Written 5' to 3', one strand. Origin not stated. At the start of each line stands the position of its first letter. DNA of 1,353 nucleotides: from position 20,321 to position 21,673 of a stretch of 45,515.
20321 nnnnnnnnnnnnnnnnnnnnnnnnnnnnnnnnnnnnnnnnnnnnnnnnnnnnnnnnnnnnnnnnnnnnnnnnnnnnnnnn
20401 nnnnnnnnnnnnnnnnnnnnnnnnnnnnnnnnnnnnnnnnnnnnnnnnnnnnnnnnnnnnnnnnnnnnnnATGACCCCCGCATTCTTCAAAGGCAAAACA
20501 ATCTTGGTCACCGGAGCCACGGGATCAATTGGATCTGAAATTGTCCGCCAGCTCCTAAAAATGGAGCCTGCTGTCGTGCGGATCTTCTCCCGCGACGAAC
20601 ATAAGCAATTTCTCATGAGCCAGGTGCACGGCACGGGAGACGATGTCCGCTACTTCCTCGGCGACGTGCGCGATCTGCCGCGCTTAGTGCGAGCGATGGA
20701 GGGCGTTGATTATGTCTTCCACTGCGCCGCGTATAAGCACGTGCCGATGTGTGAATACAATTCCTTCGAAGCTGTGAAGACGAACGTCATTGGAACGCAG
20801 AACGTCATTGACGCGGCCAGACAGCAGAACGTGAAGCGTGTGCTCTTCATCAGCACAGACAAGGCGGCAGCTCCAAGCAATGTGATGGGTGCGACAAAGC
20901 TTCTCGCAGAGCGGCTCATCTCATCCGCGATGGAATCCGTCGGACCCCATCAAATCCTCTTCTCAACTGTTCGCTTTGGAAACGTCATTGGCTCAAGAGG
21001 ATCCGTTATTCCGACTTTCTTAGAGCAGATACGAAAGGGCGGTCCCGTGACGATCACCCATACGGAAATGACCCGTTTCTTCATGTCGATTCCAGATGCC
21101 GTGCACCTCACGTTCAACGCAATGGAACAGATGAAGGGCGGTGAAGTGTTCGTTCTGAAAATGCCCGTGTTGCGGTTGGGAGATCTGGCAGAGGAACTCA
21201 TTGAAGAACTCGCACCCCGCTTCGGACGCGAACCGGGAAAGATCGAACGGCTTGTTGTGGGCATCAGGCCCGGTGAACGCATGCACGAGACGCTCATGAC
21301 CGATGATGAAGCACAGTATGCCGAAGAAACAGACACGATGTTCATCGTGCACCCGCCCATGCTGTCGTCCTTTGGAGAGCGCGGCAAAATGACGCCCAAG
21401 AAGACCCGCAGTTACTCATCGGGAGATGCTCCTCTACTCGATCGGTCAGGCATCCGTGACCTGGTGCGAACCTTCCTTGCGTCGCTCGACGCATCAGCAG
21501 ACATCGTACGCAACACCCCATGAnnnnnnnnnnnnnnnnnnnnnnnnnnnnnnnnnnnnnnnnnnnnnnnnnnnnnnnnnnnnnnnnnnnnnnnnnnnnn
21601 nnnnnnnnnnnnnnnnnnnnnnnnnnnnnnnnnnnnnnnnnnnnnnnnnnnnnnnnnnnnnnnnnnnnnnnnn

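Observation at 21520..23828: Uncharacterised 559-aa KpsS/KpsC-like protein coupled to the NulO operon is a candidate CMP-nonulosonate transferase, with an attached methyltransferase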

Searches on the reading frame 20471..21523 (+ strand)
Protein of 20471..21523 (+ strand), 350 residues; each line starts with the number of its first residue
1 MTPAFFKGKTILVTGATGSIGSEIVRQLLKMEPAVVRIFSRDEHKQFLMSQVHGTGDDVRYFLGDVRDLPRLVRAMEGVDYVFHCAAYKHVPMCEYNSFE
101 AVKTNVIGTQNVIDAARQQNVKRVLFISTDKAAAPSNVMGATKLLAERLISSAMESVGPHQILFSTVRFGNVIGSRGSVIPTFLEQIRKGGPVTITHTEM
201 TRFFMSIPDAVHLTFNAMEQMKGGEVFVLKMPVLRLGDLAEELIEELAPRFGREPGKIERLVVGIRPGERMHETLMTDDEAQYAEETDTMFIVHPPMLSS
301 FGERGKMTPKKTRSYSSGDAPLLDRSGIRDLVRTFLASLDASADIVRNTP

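Call 5: search_protein_families(library=pfam, proteins=[window:20471-21523:+], max_evalue=0.1)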
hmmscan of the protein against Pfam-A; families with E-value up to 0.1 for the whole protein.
window:20471-21523:+ (350 aa): 12 families
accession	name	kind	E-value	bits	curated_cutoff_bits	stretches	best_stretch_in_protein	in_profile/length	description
PF02719.21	Polysacc_synt_2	-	3.4e-107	358.4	20.2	1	11-294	1-292/293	Polysaccharide biosynthesis protein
PF01370.27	Epimerase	-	1.1e-29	104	20.9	1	11-228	1-238/240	NAD dependent epimerase/dehydratase family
PF01073.25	3Beta_HSD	-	1.3e-21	77.4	22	1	12-135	1-122/280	3-beta hydroxysteroid dehydrogenase/isomerase family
PF16363.11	GDP_Man_Dehyd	-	8.3e-19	68.6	27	1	12-230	1-249/332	GDP-mannose 4,6 dehydratase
PF13460.12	NAD_binding_10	-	1.3e-15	58.2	27.2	1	15-134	1-103/184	NAD(P)H-binding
PF04321.23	RmlD_sub_bind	-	1.3e-14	54.5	27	1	10-195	2-175/287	RmlD substrate binding domain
PF07993.18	NAD_binding_4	-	3.3e-13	49.8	20.1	2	75-132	85-138/258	Male sterility protein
PF05368.20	NmrA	-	2e-11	44.5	27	1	9-133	3-111/298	NmrA-like family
PF00106.31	adh_short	-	6.5e-09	36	26.6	1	9-171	1-181/195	short chain dehydrogenase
PF08659.16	KR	-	4.6e-05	23.9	22.6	1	10-128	2-135/180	KR domain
PF01488.26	Shikimate_DH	-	0.03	14.9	24.3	1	6-121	10-117/138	Shikimate / quinate 5-dehydrogenase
PF01118.30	Semialdhyde_dh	-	0.034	15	26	0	11-86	2-74/121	Semialdehyde dehydrogenase, NAD binding domain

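Call 6: search_protein_families(library=ncbifam, proteins=[window:20471-21523:+], max_evalue=0.1)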
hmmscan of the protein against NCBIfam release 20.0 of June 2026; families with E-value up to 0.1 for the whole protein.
window:20471-21523:+ (350 aa): 111 families (the best 25 are shown)
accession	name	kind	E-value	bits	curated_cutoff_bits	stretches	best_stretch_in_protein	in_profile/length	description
TIGR03589.1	PseB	equivalog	1.1e-98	330.2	407.75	1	6-299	2-285/324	UDP-N-acetylglucosamine 4,6-dehydratase (inverting)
TIGR04130.1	FnlA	equivalog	6.4e-72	242.3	730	1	6-332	2-325/337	UDP-N-acetylglucosamine 4,6-dehydratase/5-epimerase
TIGR04180.1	EDH_00030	hypoth_equivalog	1.4e-23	83.4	475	1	11-224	1-233/297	NAD-dependent 4,6-dehydratase LegB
TIGR03466.1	HpnA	hypoth_equivalog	3.6e-19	68.8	367.65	1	10-131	2-115/327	hopanoid-associated sugar epimerase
TIGR02622.1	CDP_4_6_dhtase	equivalog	7.7e-18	64.7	278.45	1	5-132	1-132/352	CDP-glucose 4,6-dehydratase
NF052578.1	StrlDmthSdmBMthl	equivalog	8.1e-17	62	600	1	10-141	2-124/328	sterol demethylase protein SdmB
NF042422.1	oxyalk_red_OleD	equivalog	1.8e-15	57.1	580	1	11-131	3-112/329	2-alkyl-3-oxoalkanoate reductase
NF042423.1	oxyalk_red_Shew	equivalog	2.7e-14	53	580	1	9-130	9-119/331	2-alkyl-3-oxoalkanoate reductase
TIGR01179.1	galE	equivalog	1.1e-13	50.8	262.3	1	11-175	2-179/332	UDP-glucose 4-epimerase GalE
TIGR01746.1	Thioester-redct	subfamily_domain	2.6e-13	50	213.35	1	10-174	1-197/371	thioester reductase domain-containing protein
TIGR01214.1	rmlD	equivalog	4.9e-13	48.8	224.05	1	10-194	1-174/285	dTDP-4-dehydrorhamnose reductase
TIGR01181.1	dTDP_gluc_dehyt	equivalog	1.1e-11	44.5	365.1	1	11-131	2-127/321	dTDP-glucose 4,6-dehydratase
NF047837.1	UDPAcbARedWbcJ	equivalog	1.3e-11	44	500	1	71-244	39-212/372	UDP-2-acetamido-2,6-beta-L-arabino-hexul-4-ose reductase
NF041293.1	G6PDh_Azf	equivalog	1.8e-11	43.9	400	1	9-133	3-119/252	NAD-dependent glucose-6-phosphate dehydrogenase Azf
NF007956.0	PRK10675.1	subfamily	2.9e-10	39.8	394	1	11-129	3-124/338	UDP-glucose 4-epimerase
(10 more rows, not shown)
